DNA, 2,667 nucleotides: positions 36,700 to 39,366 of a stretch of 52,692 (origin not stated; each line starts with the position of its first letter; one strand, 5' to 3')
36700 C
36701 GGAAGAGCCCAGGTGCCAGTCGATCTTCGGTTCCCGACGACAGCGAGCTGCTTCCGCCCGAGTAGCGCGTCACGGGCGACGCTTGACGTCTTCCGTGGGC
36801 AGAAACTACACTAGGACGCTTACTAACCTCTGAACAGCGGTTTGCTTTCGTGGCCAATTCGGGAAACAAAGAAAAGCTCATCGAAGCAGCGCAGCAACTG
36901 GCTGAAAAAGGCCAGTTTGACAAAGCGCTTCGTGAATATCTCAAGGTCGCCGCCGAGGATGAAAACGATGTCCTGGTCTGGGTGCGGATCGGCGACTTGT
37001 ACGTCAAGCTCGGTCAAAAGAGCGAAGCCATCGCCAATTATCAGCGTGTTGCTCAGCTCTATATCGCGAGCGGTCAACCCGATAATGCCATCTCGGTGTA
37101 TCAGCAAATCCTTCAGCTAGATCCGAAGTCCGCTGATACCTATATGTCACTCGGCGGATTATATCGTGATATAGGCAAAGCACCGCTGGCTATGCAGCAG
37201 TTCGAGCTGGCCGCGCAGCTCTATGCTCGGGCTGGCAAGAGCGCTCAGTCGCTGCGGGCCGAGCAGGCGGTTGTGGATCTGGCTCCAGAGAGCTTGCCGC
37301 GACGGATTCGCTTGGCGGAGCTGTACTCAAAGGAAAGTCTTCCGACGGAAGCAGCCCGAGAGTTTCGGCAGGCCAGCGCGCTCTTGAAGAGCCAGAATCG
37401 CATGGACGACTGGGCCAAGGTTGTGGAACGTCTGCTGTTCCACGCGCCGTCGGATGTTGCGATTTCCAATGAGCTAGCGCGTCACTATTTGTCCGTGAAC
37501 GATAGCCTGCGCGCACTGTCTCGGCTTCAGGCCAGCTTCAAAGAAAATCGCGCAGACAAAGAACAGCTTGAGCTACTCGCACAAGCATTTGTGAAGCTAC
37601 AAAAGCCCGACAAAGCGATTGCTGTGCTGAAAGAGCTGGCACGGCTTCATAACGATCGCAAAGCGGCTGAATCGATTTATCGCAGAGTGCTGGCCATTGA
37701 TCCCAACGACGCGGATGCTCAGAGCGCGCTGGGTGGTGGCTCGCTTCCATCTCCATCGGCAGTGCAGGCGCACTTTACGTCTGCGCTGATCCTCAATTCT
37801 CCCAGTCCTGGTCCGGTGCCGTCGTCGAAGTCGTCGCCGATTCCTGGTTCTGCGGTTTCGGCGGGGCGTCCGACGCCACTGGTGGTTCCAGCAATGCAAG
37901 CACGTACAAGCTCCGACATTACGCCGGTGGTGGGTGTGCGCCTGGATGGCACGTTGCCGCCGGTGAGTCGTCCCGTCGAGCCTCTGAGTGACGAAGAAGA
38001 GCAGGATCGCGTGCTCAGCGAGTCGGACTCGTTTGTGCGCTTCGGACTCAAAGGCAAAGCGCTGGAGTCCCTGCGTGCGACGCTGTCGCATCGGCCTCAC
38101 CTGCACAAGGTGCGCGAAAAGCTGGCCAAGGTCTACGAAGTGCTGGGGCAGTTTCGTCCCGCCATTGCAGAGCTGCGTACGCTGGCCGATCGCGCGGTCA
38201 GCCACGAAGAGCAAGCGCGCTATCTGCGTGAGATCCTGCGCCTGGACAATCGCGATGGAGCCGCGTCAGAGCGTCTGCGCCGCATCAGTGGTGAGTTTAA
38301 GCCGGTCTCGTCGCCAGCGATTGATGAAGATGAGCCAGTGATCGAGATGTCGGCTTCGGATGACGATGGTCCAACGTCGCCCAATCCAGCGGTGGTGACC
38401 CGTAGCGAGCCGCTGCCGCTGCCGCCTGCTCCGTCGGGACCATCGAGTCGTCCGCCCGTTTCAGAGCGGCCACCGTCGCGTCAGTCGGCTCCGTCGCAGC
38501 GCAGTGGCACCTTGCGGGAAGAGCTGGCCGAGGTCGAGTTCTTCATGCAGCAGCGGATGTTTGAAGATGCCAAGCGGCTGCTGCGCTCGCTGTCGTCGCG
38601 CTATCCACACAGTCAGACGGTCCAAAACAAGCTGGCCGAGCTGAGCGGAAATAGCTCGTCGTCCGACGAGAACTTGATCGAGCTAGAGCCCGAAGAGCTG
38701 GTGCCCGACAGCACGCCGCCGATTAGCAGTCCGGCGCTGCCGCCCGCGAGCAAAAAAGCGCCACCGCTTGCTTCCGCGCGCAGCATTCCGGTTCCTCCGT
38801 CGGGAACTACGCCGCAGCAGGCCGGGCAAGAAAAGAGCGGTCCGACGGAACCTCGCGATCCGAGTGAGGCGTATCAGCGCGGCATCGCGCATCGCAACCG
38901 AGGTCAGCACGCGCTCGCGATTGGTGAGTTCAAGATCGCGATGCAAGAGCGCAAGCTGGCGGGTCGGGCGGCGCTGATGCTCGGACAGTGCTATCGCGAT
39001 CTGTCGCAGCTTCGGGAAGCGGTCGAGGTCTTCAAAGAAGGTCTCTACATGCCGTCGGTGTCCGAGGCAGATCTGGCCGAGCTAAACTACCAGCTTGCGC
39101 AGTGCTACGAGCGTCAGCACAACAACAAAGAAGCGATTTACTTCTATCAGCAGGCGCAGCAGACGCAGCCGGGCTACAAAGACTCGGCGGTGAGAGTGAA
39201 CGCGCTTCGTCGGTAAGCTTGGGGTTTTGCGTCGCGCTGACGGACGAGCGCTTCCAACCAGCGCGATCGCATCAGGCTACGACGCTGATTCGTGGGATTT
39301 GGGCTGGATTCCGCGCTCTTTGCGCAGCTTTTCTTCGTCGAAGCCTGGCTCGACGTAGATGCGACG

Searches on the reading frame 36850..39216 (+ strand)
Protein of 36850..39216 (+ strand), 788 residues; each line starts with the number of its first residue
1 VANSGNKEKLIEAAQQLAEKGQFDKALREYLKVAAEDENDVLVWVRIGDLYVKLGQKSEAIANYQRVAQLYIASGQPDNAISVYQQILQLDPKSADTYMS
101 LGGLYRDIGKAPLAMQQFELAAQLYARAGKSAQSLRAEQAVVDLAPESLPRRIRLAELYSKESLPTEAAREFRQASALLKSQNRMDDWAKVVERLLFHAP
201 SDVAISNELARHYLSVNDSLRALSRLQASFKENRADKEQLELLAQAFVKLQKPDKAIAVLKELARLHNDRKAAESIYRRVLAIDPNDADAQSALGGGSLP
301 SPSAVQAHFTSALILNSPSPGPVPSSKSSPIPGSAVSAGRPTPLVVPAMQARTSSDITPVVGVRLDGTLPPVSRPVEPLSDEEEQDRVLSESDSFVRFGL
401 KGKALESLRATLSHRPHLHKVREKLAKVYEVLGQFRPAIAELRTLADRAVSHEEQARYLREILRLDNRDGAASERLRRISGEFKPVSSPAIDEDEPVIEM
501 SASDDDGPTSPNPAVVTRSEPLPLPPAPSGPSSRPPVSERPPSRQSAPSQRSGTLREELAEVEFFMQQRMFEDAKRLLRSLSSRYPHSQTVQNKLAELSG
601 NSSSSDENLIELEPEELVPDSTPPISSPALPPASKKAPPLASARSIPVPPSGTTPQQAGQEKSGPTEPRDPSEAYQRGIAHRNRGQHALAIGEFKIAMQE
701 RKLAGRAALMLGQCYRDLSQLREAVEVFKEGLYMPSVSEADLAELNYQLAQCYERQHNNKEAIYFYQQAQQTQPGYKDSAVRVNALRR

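Call 7: search_protein_families(library=pfam, proteins=[window:36850-39216:+], max_evalue=0.001)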
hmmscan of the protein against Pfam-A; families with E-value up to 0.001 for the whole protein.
window:36850-39216:+ (788 aa): 20 families
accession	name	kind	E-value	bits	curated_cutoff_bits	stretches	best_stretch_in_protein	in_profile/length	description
PF14559.12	TPR_19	-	9.1e-27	93.6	25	1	72-137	2-66/68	Tetratricopeptide repeat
PF07719.23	TPR_2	-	3.6e-24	83.3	27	0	743-775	1-33/34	Tetratricopeptide repeat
PF13428.12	TPR_14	-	3.3e-23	80.2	23.5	1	64-101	4-41/44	Tetratricopeptide repeat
PF13432.12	TPR_16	-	1.2e-20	74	32.7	1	68-125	4-61/65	Tetratricopeptide repeat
PF13181.12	TPR_8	-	5.2e-20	70.3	25.7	1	64-93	4-33/34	Tetratricopeptide repeat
PF00515.34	TPR_1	-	3.2e-18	65.2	27.8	0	43-70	3-30/34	Tetratricopeptide repeat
PF13414.12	TPR_11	-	2.9e-16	59.3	26.8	2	69-105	2-38/42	TPR repeat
PF13174.12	TPR_6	-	1.8e-15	56.9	26.3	0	44-71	3-30/33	Tetratricopeptide repeat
PF12895.13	ANAPC3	-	4.6e-15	56.1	27.2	1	182-262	2-81/82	Anaphase-promoting complex, cyclosome, subunit 3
PF13176.12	TPR_7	-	4.3e-14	51.8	27.9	0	68-93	6-31/36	Tetratricopeptide repeat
PF13424.12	TPR_12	-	1.2e-11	45.1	30.1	0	66-125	8-75/77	Tetratricopeptide repeat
PF13431.12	TPR_17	-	1.4e-11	44.1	24.4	0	84-114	2-32/34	Tetratricopeptide repeat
PF13371.12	TPR_9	-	4.2e-09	36.7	35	0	69-128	3-62/73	Tetratricopeptide repeat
PF20225.4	DUF6584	-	1.1e-07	32.5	27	0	389-436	7-54/171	Family of unknown function (DUF6584)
PF24575.1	TPR_Slam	-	3.1e-07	31.2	35.2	0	49-101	36-87/104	Surface lipoprotein assembly modifier, N-terminal TPR repeats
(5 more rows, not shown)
